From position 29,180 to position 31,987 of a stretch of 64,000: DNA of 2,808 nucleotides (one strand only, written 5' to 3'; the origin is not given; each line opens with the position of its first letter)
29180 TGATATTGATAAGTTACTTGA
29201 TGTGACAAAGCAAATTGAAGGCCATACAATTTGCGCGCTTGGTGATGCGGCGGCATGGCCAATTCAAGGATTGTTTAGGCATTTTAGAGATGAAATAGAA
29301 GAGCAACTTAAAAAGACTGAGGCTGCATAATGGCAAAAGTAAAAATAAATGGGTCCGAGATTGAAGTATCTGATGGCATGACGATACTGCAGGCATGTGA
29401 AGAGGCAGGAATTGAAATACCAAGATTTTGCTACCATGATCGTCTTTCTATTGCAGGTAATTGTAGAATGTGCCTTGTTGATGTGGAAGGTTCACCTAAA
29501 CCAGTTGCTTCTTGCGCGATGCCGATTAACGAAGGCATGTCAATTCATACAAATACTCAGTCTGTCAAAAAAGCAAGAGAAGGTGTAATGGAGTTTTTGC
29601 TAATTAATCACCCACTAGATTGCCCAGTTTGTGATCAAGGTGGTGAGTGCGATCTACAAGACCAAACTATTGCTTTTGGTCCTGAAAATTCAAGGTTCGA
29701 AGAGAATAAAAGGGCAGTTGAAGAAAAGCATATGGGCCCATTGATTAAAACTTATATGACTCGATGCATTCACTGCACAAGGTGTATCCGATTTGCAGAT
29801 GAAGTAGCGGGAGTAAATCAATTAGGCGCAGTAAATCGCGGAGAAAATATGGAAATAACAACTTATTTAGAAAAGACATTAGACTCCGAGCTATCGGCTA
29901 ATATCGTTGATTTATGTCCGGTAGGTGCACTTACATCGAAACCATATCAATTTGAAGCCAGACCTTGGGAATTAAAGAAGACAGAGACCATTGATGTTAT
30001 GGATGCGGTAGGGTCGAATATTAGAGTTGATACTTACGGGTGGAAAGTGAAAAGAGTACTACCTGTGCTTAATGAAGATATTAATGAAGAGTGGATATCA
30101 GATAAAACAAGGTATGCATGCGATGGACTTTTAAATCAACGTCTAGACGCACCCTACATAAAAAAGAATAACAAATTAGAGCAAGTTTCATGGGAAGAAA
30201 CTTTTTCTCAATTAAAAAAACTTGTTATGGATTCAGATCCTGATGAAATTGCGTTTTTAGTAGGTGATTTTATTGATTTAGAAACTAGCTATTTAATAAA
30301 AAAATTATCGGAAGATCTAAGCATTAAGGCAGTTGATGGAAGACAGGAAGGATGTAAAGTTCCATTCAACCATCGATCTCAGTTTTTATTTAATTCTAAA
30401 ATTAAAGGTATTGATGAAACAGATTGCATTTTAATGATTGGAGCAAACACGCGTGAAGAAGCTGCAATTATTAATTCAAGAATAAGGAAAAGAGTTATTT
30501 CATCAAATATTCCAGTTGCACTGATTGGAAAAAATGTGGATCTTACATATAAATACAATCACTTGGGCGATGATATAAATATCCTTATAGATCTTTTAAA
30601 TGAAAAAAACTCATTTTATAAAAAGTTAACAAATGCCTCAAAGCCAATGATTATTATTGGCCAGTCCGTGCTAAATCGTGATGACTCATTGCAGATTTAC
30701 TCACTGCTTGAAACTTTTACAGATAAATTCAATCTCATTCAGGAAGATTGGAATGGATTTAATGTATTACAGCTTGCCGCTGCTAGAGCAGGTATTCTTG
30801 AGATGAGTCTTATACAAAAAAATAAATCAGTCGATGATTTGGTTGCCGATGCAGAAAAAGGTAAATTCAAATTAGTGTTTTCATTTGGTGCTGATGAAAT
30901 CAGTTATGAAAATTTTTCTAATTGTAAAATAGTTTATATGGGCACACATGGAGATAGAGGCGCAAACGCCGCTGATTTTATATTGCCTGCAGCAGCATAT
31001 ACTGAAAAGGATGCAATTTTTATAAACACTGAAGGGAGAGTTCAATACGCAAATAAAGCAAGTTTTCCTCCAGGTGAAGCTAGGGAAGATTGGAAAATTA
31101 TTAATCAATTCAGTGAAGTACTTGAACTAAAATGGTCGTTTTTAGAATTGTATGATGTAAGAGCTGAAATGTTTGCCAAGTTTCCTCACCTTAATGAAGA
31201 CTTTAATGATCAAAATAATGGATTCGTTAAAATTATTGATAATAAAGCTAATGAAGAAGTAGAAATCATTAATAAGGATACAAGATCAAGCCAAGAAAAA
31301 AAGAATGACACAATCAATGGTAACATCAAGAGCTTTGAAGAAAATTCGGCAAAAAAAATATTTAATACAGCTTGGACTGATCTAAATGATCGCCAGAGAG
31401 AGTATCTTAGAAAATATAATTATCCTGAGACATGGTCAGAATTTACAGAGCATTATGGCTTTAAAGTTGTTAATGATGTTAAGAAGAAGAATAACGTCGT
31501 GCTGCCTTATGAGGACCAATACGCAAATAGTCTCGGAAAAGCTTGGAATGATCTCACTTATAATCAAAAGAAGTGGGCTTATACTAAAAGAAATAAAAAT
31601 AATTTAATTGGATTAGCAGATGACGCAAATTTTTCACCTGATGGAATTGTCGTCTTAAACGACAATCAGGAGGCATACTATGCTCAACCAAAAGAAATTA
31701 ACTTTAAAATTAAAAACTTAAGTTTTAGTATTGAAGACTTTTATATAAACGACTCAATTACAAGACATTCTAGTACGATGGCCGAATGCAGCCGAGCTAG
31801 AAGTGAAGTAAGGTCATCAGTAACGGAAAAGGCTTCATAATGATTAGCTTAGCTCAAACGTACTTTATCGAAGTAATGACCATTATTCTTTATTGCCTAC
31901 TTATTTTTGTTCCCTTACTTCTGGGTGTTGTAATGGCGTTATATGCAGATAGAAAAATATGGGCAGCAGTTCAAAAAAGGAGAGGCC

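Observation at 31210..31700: Roughly 150-aa in-frame insertion in NuoG with a duplicated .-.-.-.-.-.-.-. motif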

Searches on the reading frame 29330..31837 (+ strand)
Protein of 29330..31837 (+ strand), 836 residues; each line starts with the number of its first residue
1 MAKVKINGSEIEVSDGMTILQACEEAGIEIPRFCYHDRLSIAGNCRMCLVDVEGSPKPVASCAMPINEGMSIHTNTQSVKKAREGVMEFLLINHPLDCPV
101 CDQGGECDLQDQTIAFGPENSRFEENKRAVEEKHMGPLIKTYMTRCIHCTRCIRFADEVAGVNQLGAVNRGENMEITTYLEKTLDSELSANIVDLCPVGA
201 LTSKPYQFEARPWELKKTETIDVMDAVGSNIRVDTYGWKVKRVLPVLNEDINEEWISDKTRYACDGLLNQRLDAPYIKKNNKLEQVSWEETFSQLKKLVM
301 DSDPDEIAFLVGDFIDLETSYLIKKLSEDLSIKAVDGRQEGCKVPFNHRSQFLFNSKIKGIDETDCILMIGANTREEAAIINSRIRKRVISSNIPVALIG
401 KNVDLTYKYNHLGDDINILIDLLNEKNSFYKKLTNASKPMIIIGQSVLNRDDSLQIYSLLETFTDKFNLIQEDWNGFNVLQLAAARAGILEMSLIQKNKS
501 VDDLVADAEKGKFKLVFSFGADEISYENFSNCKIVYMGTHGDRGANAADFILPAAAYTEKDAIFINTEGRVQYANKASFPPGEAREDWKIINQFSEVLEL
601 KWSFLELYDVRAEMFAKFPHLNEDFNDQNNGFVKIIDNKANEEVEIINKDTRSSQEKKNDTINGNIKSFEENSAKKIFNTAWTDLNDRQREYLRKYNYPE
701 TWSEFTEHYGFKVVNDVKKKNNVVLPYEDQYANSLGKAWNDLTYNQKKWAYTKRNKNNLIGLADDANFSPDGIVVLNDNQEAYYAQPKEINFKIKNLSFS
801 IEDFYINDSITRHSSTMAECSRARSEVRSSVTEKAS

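Call 3: search_protein_families(library=pfam, proteins=[window:29330-31837:+], max_evalue=0.01)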
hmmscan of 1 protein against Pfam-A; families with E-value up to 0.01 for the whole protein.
window:29330-31837:+ (836 aa): 8 families
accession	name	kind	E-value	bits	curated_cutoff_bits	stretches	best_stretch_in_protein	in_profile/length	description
PF00384.28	Molybdopterin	-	2.2e-83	280.7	24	1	271-597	1-353/353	Molybdopterin oxidoreductase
PF22117.2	Fer4_Nqo3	-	3.2e-34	117.4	27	1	136-202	1-67/67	NADH-quinone oxidoreductase subunit 3, ferredoxin-like domain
PF22151.2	Fer4_NDSU1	-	8.5e-27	92.9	23.8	1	215-265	1-51/51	NADH-ubiquinone oxidoreductase NDSU1/NuoG-like, 4Fe-4S domain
PF13510.11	Fer2_4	-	2.2e-20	73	22.8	1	3-76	5-81/82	2Fe-2S iron-sulfur cluster binding domain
PF10588.14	NADH-G_4Fe-4S_3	-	9e-17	60.8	27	1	83-122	1-40/40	NADH-ubiquinone oxidoreductase-G iron-sulfur binding region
PF00111.32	Fer2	-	1.4e-09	38.2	21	1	5-54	2-50/77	2Fe-2S iron-sulfur cluster binding domain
PF09326.16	NADH_dhqG_C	-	2.1e-07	31.9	25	1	796-820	27-51/51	NADH-ubiquinone oxidoreductase subunit G, C-terminal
PF00205.28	TPP_enzyme_M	-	0.0061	16.7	30.4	0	360-404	74-121/137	Thiamine pyrophosphate enzyme, central domain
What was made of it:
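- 29330..31840 (+): nuoG (NADH-quinone oxidoreductase subunit G / NDUFS1 type), 836 aa, including the stop codon. Pfam finds Fer2_4, NADH-G_4Fe-4S_3, Fer4_Nqo3, Fer4_NDSU1, Molybdopterin and NADH_dhqG_C (call 3).
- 31715..31789 (+): Ancestral C-terminal helix region of NuoG (NADH_dhqG_C, aa 796-820), downstream of the insert. Pfam PF09326 matches aa 796-820 (call 3).
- On NuoG / NDUFS1 (complex I 75-kDa subunit, alphaproteobacterial/mitochondrial type): All four families are above their gathering scores at aa 3-265 (call 3).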

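Call 4: search_solved_structures(query=window:29330-31837:+, show_alignments=3)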
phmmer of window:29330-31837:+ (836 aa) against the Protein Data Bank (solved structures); distinct sequences matched with E-value up to 0.001: 81 (the best 60 are shown).
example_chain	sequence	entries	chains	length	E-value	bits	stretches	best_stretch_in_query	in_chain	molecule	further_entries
7zm7_A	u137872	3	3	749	2.3e-202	677.1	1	4-615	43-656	NADH-ubiquinone oxidoreductase-like protein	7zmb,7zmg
9iho_G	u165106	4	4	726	3e-202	676.7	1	4-622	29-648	NUAM (75 kDa) subunit of mitochondrial NADH:ubiquinone oxidoreductase (Complex I)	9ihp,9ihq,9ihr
6g2j_G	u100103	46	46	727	1.2e-199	668.1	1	3-632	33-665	NADH-ubiquinone oxidoreductase 75 kDa subunit, mitochondrial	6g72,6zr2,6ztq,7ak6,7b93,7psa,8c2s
8uca_S1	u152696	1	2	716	8.3e-199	665.3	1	3-632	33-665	NADH-ubiquinone oxidoreductase 75 kDa subunit, mitochondrial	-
7ak5_G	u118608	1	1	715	1.5e-198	664.5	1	3-632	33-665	NADH-ubiquinone oxidoreductase 75 kDa subunit, mitochondrial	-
9w2u_G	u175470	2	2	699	2.1e-198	663.9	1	3-621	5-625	NADH-ubiquinone oxidoreductase 75 kDa subunit, mitochondrial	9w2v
5o31_G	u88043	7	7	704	2.2e-198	663.9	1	3-621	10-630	NADH-ubiquinone oxidoreductase 75 kDa subunit, mitochondrial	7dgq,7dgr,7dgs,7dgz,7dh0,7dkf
5lnk_3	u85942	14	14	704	2.2e-198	663.9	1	3-621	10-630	Mitochondrial complex I, 75 kDa subunit | NADH:ubiquinone oxidoreductase core subunit S1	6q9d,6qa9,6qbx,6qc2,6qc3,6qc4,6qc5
7qsd_G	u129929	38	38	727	2.5e-198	663.7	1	3-621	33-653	NADH-ubiquinone oxidoreductase 75 kDa subunit, mitochondrial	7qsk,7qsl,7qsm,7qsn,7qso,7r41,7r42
6zk9_3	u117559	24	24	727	2.6e-198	663.7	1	3-621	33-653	NADH:ubiquinone oxidoreductase core subunit S1 | NADH-ubiquinone oxidoreductase 75 kDa subunit, mitochondrial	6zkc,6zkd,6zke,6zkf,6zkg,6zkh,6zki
7zd6_3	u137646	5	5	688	1.1e-197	661.5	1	3-621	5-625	NADH-ubiquinone oxidoreductase 75 kDa subunit, mitochondrial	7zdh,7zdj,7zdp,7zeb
5gpn_Y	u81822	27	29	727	1.3e-197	661.3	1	3-623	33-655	NADH-ubiquinone oxidoreductase 75 kDa subunit | NADH-ubiquinone oxidoreductase 75 kDa subunit, mitochondrial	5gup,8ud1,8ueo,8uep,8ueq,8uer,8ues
9cwt_M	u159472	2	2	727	1.4e-197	661.2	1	3-622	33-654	NADH-ubiquinone oxidoreductase 75 kDa subunit, mitochondrial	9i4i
6x89_S1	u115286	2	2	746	2.3e-197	660.5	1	4-621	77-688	NADH dehydrogenase [ubiquinone] iron-sulfur protein 1, mitochondrial | NDUS1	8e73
8zo8_S1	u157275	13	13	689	3.7e-197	659.8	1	3-623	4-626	NADH-ubiquinone oxidoreductase 75 kDa subunit, mitochondrial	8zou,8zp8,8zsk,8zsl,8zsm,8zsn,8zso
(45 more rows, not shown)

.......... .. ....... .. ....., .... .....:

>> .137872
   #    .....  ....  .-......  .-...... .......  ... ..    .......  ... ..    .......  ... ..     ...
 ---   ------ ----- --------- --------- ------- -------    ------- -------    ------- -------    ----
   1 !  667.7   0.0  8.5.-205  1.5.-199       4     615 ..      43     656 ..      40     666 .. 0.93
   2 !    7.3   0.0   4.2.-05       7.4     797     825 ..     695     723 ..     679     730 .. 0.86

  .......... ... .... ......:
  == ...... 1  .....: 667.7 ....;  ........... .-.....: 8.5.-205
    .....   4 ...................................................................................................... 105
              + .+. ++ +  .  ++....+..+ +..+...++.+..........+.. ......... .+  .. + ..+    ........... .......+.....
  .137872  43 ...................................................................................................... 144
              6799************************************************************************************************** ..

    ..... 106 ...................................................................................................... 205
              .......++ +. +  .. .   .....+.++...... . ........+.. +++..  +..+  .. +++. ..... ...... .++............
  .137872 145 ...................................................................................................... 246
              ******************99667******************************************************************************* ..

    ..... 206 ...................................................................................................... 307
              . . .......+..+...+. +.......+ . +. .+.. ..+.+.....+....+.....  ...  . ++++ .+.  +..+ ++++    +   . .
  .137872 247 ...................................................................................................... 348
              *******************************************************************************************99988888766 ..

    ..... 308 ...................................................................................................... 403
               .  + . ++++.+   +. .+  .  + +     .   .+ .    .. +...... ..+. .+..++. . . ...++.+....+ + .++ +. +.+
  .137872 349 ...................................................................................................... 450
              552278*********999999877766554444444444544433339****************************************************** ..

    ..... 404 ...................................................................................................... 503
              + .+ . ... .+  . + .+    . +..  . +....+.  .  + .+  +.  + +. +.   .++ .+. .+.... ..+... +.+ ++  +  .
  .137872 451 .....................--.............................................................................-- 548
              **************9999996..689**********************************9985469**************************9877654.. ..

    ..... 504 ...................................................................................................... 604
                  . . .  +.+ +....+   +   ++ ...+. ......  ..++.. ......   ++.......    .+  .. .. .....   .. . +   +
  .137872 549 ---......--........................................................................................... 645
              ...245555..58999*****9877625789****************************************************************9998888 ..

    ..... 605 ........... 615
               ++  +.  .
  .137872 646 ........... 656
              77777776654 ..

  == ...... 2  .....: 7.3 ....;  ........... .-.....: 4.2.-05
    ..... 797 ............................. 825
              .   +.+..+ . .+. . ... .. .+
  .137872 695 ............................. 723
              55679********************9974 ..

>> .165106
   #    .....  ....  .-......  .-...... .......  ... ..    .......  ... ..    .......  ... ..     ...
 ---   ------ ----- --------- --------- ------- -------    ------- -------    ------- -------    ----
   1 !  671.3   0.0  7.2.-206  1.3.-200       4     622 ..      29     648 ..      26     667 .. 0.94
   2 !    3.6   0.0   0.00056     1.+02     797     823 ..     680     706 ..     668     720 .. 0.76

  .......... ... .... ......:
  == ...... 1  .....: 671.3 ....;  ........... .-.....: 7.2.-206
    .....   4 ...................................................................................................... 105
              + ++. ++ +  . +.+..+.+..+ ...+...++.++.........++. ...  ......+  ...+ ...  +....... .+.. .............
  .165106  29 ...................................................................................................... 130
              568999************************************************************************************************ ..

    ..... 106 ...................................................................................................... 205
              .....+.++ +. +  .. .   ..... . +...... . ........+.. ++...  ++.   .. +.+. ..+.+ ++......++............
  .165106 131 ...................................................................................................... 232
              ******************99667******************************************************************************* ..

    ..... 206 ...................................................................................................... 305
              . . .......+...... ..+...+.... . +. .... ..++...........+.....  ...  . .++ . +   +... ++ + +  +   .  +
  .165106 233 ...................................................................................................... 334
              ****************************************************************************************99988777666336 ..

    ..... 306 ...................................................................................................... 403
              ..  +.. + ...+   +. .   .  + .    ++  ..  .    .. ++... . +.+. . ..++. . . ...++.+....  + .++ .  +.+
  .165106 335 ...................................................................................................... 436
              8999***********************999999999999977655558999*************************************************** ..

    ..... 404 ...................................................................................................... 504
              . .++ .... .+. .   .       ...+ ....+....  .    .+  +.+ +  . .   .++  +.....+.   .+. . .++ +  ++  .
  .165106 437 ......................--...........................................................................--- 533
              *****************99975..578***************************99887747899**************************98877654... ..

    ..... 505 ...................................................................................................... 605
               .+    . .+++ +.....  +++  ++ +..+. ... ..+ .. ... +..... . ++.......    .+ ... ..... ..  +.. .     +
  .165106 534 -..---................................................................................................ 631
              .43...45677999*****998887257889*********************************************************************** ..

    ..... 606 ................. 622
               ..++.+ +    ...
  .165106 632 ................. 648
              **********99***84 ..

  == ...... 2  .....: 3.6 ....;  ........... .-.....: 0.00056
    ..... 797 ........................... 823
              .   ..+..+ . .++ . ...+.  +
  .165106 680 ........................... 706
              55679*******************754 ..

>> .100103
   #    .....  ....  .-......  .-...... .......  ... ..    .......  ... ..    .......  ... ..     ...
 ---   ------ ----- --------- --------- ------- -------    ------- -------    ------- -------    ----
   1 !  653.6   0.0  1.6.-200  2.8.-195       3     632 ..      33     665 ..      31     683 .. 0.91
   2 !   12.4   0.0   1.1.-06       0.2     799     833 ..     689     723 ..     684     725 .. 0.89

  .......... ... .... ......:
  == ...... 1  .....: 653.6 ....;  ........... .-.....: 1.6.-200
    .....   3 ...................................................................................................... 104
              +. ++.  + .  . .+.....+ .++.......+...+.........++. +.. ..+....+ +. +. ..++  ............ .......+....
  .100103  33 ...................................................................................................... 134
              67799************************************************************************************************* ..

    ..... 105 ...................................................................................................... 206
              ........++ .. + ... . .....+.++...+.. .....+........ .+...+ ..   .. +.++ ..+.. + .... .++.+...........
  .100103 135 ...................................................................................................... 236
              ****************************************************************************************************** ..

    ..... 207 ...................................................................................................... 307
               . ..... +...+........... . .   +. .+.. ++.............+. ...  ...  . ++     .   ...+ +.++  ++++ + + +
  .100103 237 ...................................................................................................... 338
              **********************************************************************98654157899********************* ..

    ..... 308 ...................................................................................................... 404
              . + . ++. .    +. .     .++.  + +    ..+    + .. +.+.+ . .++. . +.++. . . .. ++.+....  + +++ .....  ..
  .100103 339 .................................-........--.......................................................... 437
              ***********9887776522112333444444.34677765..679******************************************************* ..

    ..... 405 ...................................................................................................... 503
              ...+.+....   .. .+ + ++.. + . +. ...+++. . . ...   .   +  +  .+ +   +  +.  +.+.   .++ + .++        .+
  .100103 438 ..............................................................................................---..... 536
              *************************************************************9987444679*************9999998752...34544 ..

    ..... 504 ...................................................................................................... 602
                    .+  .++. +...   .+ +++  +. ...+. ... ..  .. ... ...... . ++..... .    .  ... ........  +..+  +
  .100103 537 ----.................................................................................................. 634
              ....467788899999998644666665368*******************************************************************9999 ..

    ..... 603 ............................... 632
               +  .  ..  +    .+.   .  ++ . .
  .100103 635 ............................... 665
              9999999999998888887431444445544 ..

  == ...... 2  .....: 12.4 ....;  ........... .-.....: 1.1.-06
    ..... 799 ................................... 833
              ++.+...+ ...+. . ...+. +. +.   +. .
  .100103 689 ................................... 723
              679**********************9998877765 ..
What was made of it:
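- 29330..31840 (+): The best PDB matches are mitochondrial NDUFS1 and Paracoccus 8qby_G, with E-values between 1e-185 and 1e-202 (call 4).
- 31715..31789 (+): PDB alignments resume at aa 797-799 (call 4).
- On NuoG / NDUFS1 (complex I 75-kDa subunit, alphaproteobacterial/mitochondrial type): The best PDB matches are mitochondrial NDUFS1 and Paracoccus 8qby_G (call 4).
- Checked: Solved NDUFS1/Nqo3 sequences match up to aa 615-632 and resume at aa 797-799 (call 4), leaving about 143 extra residues.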
